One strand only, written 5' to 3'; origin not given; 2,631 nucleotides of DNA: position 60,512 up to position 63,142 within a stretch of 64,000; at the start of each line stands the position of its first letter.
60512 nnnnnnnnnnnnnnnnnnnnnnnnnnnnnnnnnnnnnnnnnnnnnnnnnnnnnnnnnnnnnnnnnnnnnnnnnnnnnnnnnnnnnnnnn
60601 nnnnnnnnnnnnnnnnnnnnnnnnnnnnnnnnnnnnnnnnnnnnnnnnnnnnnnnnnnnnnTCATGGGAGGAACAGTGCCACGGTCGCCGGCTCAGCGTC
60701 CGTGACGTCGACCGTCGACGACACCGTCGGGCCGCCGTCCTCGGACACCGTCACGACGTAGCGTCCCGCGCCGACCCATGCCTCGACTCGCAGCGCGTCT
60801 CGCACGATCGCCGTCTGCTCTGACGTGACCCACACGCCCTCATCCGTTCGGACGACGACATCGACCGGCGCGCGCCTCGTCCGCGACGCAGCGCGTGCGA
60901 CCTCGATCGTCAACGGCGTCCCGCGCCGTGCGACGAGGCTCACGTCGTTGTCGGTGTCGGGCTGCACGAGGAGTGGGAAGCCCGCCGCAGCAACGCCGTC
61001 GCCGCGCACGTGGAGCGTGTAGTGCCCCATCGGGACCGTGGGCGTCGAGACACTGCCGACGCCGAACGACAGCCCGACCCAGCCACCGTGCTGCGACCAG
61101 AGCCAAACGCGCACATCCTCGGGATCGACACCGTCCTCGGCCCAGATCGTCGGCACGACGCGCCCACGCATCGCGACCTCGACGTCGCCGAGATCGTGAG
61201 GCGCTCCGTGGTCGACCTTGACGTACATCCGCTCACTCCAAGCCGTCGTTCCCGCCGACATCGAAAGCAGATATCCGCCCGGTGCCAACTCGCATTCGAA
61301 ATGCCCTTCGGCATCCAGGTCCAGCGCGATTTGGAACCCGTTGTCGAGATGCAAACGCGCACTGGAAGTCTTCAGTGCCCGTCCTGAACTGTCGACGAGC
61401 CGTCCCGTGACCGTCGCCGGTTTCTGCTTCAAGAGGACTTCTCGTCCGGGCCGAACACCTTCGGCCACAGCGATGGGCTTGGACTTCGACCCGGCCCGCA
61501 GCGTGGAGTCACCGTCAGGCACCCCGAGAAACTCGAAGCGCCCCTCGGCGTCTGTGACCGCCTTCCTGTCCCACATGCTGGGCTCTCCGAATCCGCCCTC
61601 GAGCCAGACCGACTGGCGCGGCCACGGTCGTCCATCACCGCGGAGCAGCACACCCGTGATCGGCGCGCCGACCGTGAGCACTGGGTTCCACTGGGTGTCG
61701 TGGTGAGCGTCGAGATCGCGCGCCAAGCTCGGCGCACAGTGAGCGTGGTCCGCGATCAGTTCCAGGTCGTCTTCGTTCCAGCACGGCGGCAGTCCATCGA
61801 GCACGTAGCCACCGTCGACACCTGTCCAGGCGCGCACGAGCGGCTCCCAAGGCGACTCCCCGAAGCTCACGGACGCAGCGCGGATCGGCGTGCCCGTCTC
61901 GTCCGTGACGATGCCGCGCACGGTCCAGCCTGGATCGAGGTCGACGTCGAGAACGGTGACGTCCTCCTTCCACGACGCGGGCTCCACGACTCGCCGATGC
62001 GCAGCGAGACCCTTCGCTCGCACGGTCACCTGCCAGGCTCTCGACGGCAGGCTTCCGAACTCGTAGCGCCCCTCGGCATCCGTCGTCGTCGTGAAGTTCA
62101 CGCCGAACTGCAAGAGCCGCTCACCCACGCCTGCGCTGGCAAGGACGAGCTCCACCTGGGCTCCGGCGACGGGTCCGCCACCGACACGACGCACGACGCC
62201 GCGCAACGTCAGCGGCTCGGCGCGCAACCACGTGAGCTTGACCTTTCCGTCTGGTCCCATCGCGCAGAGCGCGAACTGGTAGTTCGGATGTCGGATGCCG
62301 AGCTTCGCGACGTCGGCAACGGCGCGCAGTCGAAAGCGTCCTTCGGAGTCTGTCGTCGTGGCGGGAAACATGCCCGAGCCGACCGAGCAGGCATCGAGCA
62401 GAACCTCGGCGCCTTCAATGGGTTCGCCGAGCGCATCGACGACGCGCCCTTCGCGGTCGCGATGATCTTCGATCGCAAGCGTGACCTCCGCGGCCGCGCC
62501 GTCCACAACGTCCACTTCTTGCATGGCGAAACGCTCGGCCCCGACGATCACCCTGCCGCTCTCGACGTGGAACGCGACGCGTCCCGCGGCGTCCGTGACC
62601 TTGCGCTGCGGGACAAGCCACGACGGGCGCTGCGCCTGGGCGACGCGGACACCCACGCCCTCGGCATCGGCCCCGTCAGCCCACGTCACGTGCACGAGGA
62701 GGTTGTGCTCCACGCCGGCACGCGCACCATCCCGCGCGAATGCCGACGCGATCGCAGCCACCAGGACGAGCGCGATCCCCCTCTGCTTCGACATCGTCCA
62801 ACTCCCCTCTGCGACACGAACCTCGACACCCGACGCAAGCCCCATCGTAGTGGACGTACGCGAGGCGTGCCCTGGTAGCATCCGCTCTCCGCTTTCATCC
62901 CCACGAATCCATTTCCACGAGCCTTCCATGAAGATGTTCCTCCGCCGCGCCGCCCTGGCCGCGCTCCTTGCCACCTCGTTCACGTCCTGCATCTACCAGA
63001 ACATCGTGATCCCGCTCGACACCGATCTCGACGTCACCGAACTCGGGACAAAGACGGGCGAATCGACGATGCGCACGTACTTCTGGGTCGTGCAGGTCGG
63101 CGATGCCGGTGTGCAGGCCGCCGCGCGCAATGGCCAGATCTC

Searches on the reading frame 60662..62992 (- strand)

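Call 55: search_protein_families(library=pfam, proteins=[window:60662-62992:-], max_evalue=0.001)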
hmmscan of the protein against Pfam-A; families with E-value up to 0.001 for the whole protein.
window:60662-62992:- (776 aa): 9 families
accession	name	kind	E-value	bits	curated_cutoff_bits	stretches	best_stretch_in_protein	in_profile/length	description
PF13620.12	CarboxypepD_reg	-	1.8e-49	166.4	32.3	3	262-336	1-67/82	Carboxypeptidase regulatory-like domain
PF13715.12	CarbopepD_reg_2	-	2.6e-12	47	32.2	0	181-235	2-52/88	CarboxypepD_reg-like domain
PF02369.22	Big_1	-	1.2e-11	44.9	34.9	0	183-223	24-65/93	Bacterial Ig-like domain (group 1)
PF20598.4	DUF6795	-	2.9e-06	27.9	27.4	0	188-229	8-50/103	Domain of unknown function (DUF6795)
PF17210.9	SdrD_B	-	3e-06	27.9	29.7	0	300-326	40-66/112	SdrD B-like domain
PF00775.27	Dioxygenase_C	-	9.9e-06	25.6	27.3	0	259-318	28-94/182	Dioxygenase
PF10670.15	DUF4198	-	2.3e-05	25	34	0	270-325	155-206/209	Domain of unknown function (DUF4198)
PF17789.7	MG4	-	0.00029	21.5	24.7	0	98-144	18-61/95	Macroglobulin domain MG4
PF15976.11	CooC_C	-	0.00046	20.6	29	0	526-579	17-65/93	CS1-pili formation C-terminal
